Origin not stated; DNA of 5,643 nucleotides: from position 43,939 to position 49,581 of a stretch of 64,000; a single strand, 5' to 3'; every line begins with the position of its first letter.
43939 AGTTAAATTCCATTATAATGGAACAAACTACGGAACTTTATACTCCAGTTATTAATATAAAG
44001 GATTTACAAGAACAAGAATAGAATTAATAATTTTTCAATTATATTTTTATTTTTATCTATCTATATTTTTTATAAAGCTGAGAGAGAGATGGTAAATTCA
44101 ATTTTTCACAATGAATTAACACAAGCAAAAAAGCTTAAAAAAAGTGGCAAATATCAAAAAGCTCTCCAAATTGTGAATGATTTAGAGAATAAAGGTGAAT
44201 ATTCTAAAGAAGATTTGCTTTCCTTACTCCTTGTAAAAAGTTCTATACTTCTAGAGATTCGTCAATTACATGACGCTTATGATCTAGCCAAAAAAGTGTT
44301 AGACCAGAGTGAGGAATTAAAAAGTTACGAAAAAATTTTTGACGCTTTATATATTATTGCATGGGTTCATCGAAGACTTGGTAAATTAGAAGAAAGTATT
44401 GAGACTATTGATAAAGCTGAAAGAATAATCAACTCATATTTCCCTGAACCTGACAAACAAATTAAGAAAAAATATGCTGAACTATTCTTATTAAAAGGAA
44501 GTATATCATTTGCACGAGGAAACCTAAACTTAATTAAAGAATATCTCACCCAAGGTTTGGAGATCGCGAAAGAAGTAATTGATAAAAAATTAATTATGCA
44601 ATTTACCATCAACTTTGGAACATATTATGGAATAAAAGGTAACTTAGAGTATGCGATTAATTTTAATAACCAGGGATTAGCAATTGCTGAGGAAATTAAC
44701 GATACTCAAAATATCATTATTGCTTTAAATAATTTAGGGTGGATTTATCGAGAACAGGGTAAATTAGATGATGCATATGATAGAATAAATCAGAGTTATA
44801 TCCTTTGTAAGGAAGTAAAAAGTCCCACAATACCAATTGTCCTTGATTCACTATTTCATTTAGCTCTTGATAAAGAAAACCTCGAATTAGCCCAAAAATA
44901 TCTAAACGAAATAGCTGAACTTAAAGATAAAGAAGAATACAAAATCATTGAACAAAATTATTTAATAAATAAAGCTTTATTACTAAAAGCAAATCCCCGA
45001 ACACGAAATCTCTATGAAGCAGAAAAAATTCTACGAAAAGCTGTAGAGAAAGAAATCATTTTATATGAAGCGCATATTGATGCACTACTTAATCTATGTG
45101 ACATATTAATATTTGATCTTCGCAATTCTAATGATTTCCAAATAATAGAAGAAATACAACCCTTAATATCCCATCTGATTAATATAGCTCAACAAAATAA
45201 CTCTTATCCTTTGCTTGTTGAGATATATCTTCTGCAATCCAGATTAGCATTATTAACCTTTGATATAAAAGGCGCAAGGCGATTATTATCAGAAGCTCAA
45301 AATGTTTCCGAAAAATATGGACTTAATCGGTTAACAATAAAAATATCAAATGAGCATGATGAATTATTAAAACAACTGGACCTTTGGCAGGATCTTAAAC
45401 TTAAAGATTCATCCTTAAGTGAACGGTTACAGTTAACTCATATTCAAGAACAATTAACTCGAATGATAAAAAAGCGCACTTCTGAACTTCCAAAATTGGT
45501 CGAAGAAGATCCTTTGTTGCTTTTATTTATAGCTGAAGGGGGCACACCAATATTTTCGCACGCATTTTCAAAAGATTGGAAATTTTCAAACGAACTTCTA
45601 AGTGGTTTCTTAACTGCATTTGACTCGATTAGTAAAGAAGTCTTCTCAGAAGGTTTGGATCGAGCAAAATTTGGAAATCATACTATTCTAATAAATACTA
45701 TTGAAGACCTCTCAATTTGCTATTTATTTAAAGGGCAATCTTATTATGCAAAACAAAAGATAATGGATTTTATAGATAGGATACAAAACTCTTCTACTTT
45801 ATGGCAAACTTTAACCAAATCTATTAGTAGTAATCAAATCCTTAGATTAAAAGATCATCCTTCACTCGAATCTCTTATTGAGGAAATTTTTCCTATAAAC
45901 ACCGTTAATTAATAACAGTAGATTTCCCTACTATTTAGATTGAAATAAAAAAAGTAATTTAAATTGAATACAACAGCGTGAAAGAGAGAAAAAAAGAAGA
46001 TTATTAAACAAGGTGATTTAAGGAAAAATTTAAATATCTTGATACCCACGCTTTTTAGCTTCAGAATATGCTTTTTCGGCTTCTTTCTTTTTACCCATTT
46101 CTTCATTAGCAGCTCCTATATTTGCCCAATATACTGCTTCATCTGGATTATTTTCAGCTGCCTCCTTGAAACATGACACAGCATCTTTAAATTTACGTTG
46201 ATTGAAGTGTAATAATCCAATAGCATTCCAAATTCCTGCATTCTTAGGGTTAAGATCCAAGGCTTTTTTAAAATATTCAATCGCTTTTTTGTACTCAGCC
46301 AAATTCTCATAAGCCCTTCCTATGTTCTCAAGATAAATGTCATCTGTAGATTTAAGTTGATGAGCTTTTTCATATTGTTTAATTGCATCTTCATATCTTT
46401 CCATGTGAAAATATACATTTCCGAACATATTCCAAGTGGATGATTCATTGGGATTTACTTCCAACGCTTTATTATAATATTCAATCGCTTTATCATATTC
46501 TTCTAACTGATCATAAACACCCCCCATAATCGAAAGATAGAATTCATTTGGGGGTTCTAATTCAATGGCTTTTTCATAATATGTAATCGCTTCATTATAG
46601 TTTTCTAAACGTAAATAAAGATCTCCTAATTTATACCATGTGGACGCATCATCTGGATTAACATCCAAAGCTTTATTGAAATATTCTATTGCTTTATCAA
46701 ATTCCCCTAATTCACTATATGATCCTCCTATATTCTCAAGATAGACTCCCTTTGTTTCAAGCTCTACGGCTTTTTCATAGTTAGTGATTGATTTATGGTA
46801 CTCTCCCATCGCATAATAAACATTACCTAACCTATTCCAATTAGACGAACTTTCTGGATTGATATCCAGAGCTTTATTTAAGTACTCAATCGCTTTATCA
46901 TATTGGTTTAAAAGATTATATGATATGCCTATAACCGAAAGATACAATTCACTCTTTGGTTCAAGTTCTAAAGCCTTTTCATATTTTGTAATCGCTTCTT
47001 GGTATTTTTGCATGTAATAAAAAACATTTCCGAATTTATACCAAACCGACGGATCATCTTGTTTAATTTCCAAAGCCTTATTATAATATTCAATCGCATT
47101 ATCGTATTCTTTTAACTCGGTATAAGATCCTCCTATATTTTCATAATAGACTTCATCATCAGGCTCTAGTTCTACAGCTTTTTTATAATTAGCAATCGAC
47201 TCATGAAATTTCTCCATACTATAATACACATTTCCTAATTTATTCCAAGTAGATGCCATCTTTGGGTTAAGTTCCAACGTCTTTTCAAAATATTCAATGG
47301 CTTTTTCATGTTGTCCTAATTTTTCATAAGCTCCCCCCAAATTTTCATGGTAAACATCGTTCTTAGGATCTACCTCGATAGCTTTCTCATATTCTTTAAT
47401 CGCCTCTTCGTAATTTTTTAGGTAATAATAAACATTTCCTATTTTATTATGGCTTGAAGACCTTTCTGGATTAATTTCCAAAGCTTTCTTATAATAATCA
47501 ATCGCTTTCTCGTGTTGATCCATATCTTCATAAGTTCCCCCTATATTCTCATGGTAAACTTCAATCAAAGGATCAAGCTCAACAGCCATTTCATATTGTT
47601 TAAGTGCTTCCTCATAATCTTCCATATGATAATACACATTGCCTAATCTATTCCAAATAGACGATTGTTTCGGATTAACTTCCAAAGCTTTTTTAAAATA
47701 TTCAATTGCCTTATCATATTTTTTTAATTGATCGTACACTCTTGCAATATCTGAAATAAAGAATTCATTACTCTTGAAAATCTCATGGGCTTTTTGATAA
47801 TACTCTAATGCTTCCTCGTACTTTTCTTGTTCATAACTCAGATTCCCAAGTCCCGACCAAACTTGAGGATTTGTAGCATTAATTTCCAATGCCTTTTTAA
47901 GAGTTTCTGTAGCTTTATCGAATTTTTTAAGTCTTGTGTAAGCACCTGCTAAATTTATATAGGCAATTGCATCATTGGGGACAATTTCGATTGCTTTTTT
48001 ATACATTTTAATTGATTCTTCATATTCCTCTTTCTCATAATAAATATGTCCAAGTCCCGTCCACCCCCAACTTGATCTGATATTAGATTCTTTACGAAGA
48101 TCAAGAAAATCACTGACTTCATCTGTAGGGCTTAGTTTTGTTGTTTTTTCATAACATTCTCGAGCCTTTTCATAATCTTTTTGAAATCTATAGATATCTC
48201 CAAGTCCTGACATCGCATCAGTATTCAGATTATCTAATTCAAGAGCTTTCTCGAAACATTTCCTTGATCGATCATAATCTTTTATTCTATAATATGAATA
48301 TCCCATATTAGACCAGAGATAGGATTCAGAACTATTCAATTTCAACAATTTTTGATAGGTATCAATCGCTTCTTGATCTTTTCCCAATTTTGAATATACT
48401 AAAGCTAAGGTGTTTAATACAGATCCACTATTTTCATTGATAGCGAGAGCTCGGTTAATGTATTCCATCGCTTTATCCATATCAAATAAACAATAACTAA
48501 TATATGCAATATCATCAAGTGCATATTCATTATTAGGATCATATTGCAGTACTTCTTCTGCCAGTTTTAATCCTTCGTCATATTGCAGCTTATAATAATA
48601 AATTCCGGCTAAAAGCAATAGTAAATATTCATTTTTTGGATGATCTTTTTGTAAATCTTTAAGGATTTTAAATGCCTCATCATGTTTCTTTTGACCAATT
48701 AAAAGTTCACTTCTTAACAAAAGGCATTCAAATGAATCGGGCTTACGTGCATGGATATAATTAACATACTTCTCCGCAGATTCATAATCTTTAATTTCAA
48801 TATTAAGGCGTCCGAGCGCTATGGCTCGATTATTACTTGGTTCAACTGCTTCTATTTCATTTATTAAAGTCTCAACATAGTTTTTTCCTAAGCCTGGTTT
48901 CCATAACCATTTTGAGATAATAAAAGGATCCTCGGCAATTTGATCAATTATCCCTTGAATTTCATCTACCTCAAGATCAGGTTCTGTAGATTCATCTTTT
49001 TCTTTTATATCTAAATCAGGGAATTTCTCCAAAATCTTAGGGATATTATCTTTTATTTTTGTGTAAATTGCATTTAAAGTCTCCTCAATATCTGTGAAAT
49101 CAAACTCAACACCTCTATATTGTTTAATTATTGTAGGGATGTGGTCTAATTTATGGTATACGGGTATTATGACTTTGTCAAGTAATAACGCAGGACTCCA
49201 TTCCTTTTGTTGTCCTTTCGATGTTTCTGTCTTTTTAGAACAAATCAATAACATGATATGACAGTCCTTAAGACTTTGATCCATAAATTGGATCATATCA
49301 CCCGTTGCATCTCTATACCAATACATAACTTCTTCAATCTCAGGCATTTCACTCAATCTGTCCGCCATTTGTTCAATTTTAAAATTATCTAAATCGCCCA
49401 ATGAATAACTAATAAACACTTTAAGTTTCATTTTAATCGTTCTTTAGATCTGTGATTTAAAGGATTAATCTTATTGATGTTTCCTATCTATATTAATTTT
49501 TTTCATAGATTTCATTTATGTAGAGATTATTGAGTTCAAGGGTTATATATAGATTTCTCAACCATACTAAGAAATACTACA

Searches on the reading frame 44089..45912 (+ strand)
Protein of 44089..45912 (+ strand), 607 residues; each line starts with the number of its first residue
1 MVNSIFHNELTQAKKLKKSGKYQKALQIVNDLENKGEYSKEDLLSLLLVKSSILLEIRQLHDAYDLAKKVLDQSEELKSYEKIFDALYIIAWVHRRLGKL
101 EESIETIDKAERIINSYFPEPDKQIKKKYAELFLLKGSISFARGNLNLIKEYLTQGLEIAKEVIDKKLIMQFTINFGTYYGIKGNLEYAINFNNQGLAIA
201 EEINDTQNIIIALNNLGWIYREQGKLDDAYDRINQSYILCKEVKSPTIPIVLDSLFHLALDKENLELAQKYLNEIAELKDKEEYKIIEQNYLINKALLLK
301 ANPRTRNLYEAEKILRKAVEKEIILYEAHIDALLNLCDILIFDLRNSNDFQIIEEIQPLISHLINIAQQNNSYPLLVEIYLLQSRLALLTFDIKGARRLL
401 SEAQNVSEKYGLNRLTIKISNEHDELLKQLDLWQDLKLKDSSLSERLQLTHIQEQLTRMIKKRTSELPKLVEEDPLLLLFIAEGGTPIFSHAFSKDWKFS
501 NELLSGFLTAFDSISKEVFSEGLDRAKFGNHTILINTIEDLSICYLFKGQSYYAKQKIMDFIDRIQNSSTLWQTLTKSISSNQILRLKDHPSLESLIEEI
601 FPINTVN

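Call 56: search_protein_families(library=pfam, proteins=[window:44089-45912:+], max_evalue=0.001)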
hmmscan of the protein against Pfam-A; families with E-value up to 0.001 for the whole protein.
window:44089-45912:+ (607 aa): 9 families
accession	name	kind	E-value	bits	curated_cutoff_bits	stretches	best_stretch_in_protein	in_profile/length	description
PF13424.12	TPR_12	-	5.5e-16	59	30.1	1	175-237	8-72/77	Tetratricopeptide repeat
PF17874.7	TPR_MalT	-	9.1e-15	55.2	45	1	171-429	81-332/336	MalT-like TPR region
PF13374.12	TPR_10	-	1.7e-05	25.1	27.5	0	212-229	4-21/42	Tetratricopeptide repeat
PF13176.12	TPR_7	-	2e-05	24.8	27.9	0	212-236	1-25/36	Tetratricopeptide repeat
PF13432.12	TPR_16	-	2.8e-05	24.9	32.7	0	67-113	16-60/65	Tetratricopeptide repeat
PF13431.12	TPR_17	-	7.5e-05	23.1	24.4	0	209-229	12-32/34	Tetratricopeptide repeat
PF13181.12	TPR_8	-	0.0002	21.7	25.7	0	85-113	2-30/34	Tetratricopeptide repeat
PF07719.23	TPR_2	-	0.00035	20.9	27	0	212-236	3-27/34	Tetratricopeptide repeat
PF00515.34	TPR_1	-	0.0004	20.5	27.8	0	212-230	3-21/34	Tetratricopeptide repeat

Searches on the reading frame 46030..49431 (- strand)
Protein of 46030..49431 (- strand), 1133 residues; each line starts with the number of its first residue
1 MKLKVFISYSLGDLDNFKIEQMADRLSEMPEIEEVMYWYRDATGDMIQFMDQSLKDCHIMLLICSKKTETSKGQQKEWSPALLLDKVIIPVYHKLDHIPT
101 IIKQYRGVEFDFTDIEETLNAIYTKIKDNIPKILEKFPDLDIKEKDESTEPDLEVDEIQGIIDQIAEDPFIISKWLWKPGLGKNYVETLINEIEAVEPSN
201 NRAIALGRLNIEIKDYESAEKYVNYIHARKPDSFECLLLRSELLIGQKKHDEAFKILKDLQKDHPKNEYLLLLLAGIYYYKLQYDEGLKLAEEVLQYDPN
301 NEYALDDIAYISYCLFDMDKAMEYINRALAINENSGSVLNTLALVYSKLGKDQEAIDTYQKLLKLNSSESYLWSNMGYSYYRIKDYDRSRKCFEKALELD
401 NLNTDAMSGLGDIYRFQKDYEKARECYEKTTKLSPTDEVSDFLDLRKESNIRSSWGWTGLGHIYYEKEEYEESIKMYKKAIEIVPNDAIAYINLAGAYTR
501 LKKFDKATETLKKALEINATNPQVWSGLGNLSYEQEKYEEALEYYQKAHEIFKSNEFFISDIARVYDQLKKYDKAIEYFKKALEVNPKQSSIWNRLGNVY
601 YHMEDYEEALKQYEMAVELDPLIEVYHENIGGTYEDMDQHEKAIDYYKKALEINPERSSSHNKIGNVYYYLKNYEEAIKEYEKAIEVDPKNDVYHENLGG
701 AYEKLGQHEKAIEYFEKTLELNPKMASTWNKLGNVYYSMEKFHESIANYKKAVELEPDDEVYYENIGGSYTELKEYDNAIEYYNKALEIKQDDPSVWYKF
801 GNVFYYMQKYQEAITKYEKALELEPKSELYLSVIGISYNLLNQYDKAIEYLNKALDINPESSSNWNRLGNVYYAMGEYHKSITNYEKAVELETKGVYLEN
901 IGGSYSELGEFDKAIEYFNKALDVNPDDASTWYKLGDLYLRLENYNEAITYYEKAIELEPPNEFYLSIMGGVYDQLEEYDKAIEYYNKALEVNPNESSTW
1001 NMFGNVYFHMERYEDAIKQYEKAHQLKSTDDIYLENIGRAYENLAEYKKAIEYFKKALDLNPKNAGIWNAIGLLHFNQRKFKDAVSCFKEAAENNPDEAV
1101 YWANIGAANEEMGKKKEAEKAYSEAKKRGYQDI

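Call 56: search_protein_families(library=pfam, proteins=[window:46030-49431:-], max_evalue=0.001)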
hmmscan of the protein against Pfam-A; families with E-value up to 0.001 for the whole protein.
window:46030-49431:- (1133 aa): 51 families (the best 25 are shown)
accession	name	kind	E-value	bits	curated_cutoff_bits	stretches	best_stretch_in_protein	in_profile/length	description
PF00515.34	TPR_1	-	1.4e-194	623.3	27.8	22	592-621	3-32/34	Tetratricopeptide repeat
PF07719.23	TPR_2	-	5.5e-180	569.4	27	21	930-962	2-34/34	Tetratricopeptide repeat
PF13181.12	TPR_8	-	6e-151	478.4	25.7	17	929-961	1-33/34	Tetratricopeptide repeat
PF13424.12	TPR_12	-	1.1e-128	420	30.1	13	898-958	6-74/77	Tetratricopeptide repeat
PF13414.12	TPR_11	-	2.1e-127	415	26.8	16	665-706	1-42/42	TPR repeat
PF13432.12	TPR_16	-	3.9e-105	344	32.7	10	904-961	6-63/65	Tetratricopeptide repeat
PF13428.12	TPR_14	-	3.8e-97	308.9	23.5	4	904-938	10-44/44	Tetratricopeptide repeat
PF14559.12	TPR_19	-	3.4e-94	309.6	25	10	466-529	3-66/68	Tetratricopeptide repeat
PF13431.12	TPR_17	-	5.7e-94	301.1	24.4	5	578-610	1-33/34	Tetratricopeptide repeat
PF13176.12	TPR_7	-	1.1e-87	281.1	27.9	3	931-959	1-29/36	Tetratricopeptide repeat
PF23914.1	TPR_CcmH_CycH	-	1.1e-67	227.3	42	4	921-1031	42-155/158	Cytochrome c-type biogenesis protein H TPR domain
PF13374.12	TPR_10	-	2.1e-65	215.5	27.5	0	594-618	6-30/42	Tetratricopeptide repeat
PF13174.12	TPR_6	-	3.8e-63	206.3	26.3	0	932-960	3-31/33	Tetratricopeptide repeat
PF12895.13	ANAPC3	-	4.2e-63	210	27.2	9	944-1022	4-81/82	Anaphase-promoting complex, cyclosome, subunit 3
PF13371.12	TPR_9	-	1.3e-56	188.9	35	1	904-960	4-60/73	Tetratricopeptide repeat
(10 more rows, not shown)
